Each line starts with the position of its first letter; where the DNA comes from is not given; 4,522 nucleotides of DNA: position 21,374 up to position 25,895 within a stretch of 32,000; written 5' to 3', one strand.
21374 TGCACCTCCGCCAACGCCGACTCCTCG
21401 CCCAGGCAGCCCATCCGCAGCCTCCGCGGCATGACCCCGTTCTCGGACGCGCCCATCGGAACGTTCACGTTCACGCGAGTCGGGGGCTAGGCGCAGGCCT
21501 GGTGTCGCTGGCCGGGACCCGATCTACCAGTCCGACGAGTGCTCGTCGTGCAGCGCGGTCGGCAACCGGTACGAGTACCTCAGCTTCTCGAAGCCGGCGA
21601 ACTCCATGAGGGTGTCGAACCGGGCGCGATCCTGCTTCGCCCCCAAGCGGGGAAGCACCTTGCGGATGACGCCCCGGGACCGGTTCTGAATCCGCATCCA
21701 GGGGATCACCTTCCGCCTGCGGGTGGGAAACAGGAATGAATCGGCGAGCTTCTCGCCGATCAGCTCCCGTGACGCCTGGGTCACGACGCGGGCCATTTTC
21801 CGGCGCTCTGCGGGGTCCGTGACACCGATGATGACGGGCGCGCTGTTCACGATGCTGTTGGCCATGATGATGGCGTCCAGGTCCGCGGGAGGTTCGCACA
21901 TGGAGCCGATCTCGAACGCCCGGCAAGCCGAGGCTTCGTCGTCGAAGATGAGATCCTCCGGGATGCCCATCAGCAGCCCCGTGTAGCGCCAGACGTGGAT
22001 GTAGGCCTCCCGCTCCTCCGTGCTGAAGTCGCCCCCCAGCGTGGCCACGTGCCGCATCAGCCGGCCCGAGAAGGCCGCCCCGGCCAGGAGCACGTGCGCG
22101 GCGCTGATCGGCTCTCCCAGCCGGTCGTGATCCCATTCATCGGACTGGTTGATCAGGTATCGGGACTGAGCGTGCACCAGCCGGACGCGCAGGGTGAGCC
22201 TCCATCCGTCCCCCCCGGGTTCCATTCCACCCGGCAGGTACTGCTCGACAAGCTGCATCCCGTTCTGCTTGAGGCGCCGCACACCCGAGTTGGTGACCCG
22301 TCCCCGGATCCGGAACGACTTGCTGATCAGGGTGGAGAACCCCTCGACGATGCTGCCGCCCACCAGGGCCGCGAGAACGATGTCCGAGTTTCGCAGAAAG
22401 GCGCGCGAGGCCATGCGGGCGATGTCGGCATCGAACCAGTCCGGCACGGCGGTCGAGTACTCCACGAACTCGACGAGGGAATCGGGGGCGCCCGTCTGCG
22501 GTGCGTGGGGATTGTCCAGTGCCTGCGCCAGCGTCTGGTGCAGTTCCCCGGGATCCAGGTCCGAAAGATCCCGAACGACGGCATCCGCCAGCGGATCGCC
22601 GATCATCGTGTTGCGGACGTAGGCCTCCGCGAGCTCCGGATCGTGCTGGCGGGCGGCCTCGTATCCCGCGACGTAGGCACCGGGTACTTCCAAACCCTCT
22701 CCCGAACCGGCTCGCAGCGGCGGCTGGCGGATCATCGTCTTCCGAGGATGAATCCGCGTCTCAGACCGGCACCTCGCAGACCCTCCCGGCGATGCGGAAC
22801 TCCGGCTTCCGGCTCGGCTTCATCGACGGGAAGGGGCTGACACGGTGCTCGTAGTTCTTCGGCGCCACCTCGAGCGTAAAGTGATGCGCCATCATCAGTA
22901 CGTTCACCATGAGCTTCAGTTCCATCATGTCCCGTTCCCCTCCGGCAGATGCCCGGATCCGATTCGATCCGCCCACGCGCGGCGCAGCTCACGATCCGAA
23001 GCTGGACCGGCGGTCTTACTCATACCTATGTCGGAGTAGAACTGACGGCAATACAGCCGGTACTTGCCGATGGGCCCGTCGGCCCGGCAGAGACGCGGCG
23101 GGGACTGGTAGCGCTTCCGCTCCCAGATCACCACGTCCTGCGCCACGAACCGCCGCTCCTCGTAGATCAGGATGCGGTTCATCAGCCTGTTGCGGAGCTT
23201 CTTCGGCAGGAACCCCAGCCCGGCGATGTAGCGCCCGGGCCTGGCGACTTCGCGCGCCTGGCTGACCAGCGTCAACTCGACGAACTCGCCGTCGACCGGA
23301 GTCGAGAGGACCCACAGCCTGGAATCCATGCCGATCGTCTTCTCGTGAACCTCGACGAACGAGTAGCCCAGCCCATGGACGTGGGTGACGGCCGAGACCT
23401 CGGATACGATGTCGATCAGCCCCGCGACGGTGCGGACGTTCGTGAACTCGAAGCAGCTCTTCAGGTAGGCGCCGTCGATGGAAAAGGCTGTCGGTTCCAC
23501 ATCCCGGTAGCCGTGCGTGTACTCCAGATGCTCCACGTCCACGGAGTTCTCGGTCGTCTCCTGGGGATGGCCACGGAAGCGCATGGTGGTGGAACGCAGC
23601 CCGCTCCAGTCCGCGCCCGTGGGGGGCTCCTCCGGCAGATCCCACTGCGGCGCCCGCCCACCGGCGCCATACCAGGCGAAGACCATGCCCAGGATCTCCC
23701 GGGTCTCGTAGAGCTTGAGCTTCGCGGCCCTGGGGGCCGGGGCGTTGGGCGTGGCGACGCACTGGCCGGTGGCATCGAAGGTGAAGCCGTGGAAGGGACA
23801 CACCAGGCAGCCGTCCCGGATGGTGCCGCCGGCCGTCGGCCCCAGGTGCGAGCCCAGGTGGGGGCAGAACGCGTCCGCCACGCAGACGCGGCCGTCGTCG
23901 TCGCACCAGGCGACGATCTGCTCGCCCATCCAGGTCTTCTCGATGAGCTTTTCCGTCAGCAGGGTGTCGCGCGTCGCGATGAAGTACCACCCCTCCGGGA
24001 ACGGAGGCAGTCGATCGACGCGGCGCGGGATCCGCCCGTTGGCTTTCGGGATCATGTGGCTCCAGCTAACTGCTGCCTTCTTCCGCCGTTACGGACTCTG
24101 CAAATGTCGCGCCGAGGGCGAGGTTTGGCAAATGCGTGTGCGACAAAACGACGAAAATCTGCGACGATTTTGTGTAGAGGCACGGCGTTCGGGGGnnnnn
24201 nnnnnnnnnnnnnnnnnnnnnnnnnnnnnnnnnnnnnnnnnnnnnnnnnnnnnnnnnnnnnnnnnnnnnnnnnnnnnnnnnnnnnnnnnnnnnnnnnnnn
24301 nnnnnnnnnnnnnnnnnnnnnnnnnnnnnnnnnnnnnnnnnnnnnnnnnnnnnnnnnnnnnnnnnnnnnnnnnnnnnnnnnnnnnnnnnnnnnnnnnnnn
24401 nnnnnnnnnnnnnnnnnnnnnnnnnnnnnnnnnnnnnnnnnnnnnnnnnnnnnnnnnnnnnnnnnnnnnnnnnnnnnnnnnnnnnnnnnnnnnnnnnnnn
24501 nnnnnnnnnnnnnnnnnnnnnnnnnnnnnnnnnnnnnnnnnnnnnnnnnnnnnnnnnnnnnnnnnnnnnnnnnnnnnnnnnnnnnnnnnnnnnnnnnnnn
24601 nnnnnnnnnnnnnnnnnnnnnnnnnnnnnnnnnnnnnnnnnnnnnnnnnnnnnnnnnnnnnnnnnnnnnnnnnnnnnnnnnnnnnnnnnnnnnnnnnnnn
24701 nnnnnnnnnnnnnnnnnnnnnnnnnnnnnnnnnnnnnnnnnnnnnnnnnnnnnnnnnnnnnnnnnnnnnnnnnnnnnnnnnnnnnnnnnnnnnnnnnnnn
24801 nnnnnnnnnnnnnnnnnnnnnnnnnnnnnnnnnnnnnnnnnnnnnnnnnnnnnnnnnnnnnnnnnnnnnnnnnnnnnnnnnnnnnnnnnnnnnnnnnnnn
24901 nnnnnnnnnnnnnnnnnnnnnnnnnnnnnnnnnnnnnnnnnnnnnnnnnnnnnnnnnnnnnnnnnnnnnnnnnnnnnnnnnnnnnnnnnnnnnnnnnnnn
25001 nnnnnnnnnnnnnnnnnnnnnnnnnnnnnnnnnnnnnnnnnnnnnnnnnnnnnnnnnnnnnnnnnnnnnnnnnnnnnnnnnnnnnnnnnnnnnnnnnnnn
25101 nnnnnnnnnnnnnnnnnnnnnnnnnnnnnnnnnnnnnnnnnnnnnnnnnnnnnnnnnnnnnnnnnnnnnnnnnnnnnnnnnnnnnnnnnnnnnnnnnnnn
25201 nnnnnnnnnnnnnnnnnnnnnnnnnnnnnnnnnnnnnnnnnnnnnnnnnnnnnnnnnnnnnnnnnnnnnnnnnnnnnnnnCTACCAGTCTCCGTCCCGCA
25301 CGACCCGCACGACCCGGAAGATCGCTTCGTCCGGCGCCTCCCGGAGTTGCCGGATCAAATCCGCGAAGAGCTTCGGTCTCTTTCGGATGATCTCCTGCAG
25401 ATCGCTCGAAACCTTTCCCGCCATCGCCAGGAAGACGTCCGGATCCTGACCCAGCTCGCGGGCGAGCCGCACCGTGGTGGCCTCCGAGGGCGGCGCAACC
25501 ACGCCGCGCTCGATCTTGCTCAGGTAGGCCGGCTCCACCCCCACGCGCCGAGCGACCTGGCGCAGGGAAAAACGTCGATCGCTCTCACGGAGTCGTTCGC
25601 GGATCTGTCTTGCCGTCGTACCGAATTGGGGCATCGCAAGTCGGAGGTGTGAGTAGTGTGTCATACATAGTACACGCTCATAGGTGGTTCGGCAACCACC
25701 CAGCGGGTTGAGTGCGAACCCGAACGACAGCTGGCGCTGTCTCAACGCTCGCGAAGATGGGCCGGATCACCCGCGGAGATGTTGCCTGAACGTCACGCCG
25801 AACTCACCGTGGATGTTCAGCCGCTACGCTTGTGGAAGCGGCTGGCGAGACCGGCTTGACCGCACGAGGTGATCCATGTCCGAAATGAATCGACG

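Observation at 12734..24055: Candidate bacterial sterol/isoprenoid tailoring-and-trafficking cluster built from eukaryote-like parts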

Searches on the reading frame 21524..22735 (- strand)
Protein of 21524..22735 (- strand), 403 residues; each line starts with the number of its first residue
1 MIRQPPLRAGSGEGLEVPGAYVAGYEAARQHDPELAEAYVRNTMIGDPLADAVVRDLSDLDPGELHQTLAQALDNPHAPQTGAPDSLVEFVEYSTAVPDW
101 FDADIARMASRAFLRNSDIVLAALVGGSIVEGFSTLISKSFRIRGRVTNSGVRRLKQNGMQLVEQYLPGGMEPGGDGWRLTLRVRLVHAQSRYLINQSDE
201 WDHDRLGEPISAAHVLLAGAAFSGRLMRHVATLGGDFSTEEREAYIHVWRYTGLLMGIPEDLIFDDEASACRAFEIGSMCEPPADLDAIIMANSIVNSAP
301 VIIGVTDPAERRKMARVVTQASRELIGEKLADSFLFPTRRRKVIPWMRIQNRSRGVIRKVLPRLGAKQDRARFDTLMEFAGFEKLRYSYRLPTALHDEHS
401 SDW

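Call 5: search_protein_families(library=pfam, proteins=[window:21524-22735:-], max_evalue=0.01)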
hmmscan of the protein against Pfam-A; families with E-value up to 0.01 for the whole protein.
window:21524-22735:- (403 aa): 1 family
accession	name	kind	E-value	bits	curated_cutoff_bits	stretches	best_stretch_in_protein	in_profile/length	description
PF09995.15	MPAB_Lcp_cat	-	1.2e-16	61.9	23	1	146-344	36-220/231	ER-bound oxygenase mpaB/B'/Rubber oxygenase, catalytic domain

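Call 9: search_protein_families(library=ncbifam, proteins=[window:21524-22735:-], max_evalue=0.001)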
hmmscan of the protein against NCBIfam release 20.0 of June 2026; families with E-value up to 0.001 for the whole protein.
window:21524-22735:- (403 aa): 0 families

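Call 80: search_solved_structures(query=window:21524-22735:-, max_evalue=0.01)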
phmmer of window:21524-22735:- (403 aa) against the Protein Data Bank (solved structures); distinct sequences matched with E-value up to 0.01: 2.
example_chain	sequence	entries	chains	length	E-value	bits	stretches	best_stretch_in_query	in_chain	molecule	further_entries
5o1m_A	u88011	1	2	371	3e-13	52.4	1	50-263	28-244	Rubber oxygenase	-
5o1l_A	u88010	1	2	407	3.9e-13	52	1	50-263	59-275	Rubber oxygenase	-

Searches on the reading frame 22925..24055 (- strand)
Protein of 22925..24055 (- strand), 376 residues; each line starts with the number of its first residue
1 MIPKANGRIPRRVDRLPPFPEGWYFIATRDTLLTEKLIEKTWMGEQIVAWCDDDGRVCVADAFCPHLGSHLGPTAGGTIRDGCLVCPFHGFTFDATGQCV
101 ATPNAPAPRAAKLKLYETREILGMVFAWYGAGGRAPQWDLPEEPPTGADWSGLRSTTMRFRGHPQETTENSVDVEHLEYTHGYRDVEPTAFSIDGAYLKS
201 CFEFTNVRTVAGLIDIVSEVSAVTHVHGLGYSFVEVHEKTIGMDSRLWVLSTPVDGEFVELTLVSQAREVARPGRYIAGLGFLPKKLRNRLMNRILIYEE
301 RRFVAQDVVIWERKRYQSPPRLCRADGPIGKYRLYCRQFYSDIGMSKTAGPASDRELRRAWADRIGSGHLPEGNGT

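Call 5: search_protein_families(library=pfam, proteins=[window:22925-24055:-], max_evalue=0.01)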
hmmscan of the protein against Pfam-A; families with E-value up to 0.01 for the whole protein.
window:22925-24055:- (376 aa): 2 families
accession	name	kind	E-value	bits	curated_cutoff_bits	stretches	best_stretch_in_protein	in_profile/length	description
PF19298.5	KshA_C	-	1.8e-22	80.9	23.3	1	128-340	2-207/207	3-Ketosteroid 9alpha-hydroxylase C-terminal domain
PF00355.32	Rieske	-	5.2e-16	58.8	20.3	1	23-107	2-83/88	Rieske [2Fe-2S] domain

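Call 9: search_protein_families(library=ncbifam, proteins=[window:22925-24055:-], max_evalue=0.001)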
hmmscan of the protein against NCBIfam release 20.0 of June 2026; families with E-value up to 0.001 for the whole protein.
window:22925-24055:- (376 aa): 1 family
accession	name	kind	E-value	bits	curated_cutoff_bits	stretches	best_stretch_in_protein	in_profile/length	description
NF052579.1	BetMthstMoxSdmAMthl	equivalog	1.6e-08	34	600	1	22-181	17-178/351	4beta-methylsterol monooxygenase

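Call 24: search_solved_structures(query=window:22925-24055:-, max_evalue=0.001)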
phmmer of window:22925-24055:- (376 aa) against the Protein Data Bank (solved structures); distinct sequences matched with E-value up to 0.001: 13.
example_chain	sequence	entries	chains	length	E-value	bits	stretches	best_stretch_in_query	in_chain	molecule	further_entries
4qdc_A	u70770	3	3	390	3.8e-21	78.8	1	19-181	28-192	3-ketosteroid 9alpha-hydroxylase oxygenase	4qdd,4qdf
4qdf_B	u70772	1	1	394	8.8e-21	77.6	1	19-182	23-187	3-ketosteroid 9alpha-hydroxylase oxygenase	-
2zyl_A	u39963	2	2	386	1.8e-18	70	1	19-181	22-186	POSSIBLE OXIDOREDUCTASE | 3-ketosteroid-9-alpha-monooxygenase oxygenase subunit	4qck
6wnc_A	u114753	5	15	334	4.8e-13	52.1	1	22-181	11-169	SxtDIOX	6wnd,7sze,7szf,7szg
6wn3_A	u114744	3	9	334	5.6e-13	51.9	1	22-182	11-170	SxtT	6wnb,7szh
3gb4_A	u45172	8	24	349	6.6e-11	45.1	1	22-141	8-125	DdmC | Dicamba O-demethylase, oxygenase component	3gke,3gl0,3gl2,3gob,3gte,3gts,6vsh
9ina_A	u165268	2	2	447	6.6e-11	45.1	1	42-189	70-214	Rieske (2Fe-2S) domain protein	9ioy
7fhr_A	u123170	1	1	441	2.6e-10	43.1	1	42-137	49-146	Putative Phthalate 4,5-dioxygenase, subunit alpha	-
7fjl_A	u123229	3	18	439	5.8e-10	41.9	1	42-182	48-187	Rieske (2Fe-2S) domain protein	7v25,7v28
7qwt_A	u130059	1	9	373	6.5e-09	38.5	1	20-182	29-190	Rieske (2Fe-2S) domain protein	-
8jng_A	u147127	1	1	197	2.1e-06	30.2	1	7-99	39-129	Methanesulfonate monooxygenase ferredoxin subunit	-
6icp_A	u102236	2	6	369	6.4e-06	28.6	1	43-126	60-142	Methylxanthine N1-demethylase NdmA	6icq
6ick_A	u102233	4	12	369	6.5e-06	28.6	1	43-126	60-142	Methylxanthine N1-demethylase NdmA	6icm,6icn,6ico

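Call 65: search_protein_representatives(protein=window:22925-24055:-)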
Query: 376 residues. Proteins with E-value up to 0.001 (for the whole library): 8213; up to 1e-10: 2410; up to 1e-30: 452. The best 150 are listed.
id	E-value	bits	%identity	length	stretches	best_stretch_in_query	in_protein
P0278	3.0e-108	378.8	52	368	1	17-341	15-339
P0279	2.6e-104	365.8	62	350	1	15-270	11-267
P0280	2.9e-104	365.7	67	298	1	12-231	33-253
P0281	3.0e-100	352.4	65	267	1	11-233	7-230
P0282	3.9e-100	352.1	48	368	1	16-341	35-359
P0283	1.6e-99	350.1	64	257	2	12-178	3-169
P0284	4.9e-94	332.0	49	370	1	19-342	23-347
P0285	1.0e-88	314.5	61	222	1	124-341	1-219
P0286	2.7e-82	293.3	42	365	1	14-344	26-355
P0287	2.3e-81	290.3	68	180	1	7-179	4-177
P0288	1.9e-77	277.4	67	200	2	46-148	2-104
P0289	2.1e-76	274.0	61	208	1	17-206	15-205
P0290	4.9e-75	269.4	40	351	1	16-342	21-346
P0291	2.5e-73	263.8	65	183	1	172-342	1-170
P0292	2.3e-72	260.6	41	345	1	17-342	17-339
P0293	3.5e-72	260.0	41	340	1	8-343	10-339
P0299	1.2e-68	248.4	39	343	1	16-348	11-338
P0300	3.8e-68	246.8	39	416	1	16-340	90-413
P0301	5.1e-68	246.3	38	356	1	15-341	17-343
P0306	1.2e-65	238.6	39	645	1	8-348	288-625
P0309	7.2e-65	236.0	40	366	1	17-345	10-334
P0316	1.1e-60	222.1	38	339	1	16-344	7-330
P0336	2.2e-55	204.7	35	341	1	17-341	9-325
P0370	2.8e-50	187.9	33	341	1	18-346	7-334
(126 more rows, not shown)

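Call 66: list_cluster_members(proteins=[P0286, P0290, P0293, P0299, P0301, P0306, P0309, P0316, P0336, P0370])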
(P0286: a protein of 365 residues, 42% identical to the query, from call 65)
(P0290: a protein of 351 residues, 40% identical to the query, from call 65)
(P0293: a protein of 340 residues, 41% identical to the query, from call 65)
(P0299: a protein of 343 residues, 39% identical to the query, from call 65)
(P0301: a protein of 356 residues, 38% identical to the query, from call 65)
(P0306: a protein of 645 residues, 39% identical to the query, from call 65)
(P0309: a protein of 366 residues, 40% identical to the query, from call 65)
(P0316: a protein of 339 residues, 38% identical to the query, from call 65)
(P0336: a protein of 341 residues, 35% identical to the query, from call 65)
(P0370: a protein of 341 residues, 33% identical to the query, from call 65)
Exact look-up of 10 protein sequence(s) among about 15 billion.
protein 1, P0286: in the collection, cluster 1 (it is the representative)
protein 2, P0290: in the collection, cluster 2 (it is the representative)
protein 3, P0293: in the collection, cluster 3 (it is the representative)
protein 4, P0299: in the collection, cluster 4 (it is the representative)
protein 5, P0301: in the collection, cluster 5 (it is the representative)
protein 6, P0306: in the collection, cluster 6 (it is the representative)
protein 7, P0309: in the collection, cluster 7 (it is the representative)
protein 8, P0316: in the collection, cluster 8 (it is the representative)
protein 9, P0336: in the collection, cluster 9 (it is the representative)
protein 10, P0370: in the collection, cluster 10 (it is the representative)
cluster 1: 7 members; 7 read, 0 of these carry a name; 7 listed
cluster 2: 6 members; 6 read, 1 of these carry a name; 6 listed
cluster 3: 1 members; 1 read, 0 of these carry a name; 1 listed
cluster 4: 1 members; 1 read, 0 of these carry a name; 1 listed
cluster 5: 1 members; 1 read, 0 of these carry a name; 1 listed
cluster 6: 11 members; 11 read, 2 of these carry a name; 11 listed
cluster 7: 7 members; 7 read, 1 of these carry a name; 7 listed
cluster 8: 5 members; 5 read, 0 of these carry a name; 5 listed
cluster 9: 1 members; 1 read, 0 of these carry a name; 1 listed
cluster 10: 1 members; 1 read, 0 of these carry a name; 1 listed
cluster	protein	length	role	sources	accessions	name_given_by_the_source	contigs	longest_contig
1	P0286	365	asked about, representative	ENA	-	-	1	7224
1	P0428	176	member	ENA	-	-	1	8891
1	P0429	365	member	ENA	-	-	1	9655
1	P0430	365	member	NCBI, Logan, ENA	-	-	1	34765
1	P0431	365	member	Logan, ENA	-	-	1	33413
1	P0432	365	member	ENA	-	-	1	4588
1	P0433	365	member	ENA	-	-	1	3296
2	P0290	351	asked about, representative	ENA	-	-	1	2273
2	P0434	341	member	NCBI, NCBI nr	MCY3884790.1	MAG: Rieske 2Fe-2S domain-containing protein [Gammaproteobacteria bacterium] | Rieske 2Fe-2S domain-containing protein [Gammaproteobacteria bacterium]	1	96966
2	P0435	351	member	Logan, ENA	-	-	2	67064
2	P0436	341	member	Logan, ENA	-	-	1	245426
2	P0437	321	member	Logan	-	-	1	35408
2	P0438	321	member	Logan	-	-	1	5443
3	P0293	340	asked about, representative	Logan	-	-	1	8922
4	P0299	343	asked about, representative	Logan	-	-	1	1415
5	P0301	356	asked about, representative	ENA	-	-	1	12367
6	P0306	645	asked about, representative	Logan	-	-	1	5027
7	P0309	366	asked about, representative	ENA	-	-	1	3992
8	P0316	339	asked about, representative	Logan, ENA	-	-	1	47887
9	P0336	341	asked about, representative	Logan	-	-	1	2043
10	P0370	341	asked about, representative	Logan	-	-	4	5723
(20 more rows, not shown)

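Call 67: search_protein_families(library=pfam, proteins=[P0306, P0300, P0286, P0290, P0316], max_evalue=0.001)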
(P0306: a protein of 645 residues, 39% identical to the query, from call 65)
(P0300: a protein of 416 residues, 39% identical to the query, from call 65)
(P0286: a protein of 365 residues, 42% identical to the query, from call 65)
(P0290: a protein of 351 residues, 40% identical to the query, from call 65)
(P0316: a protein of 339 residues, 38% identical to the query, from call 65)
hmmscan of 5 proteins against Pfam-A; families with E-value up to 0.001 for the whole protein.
P0306 (645 aa): 2 families
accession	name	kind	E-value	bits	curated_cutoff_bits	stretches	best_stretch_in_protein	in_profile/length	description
PF19298.5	KshA_C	-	4.5e-21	76.3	23.3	1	407-617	2-207/207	3-Ketosteroid 9alpha-hydroxylase C-terminal domain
PF00355.32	Rieske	-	5.5e-18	65.1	20.3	1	303-379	2-77/88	Rieske [2Fe-2S] domain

P0300 (416 aa): 2 families
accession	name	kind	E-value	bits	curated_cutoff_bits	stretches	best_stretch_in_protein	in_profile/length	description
PF19298.5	KshA_C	-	2.7e-17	64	23.3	1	202-413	2-207/207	3-Ketosteroid 9alpha-hydroxylase C-terminal domain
PF00355.32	Rieske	-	8.3e-16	58.1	20.3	1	97-178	2-80/88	Rieske [2Fe-2S] domain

P0286 (365 aa): 2 families
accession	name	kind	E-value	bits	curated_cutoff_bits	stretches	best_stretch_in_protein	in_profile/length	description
PF19298.5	KshA_C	-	1.8e-23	84.1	23.3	1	147-351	9-207/207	3-Ketosteroid 9alpha-hydroxylase C-terminal domain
PF00355.32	Rieske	-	4.4e-19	68.6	20.3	1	35-118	2-82/88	Rieske [2Fe-2S] domain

P0290 (351 aa): 2 families
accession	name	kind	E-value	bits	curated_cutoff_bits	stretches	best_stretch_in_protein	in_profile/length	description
PF19298.5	KshA_C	-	3.5e-21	76.7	23.3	1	133-344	2-207/207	3-Ketosteroid 9alpha-hydroxylase C-terminal domain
PF00355.32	Rieske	-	7.6e-17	61.5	20.3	1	28-109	2-80/88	Rieske [2Fe-2S] domain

P0316 (339 aa): 2 families
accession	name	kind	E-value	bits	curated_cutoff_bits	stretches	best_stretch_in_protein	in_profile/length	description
PF19298.5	KshA_C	-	2.6e-23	83.7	23.3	1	117-326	1-207/207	3-Ketosteroid 9alpha-hydroxylase C-terminal domain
PF00355.32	Rieske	-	7.9e-21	74.2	20.3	1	14-91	2-78/88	Rieske [2Fe-2S] domain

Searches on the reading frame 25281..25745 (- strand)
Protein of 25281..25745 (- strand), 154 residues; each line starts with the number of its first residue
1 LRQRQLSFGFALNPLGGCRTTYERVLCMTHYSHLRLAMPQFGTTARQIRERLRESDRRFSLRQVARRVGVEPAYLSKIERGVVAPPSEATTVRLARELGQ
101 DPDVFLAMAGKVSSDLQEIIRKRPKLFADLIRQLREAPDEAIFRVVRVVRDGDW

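Call 67: search_protein_families(library=pfam, proteins=[window:25281-25745:-], max_evalue=0.001)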
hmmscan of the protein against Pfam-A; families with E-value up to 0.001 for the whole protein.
window:25281-25745:- (154 aa): 3 families
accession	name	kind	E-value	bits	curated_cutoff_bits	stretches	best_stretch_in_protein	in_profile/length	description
PF13560.12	HTH_31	-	2.6e-11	44.1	27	1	40-103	1-59/64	Helix-turn-helix domain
PF01381.28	HTH_3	-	1.2e-08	35.3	23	1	51-104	3-54/55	Helix-turn-helix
PF12844.13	HTH_19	-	5.1e-07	29.9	30.2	1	57-108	11-61/64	Helix-turn-helix domain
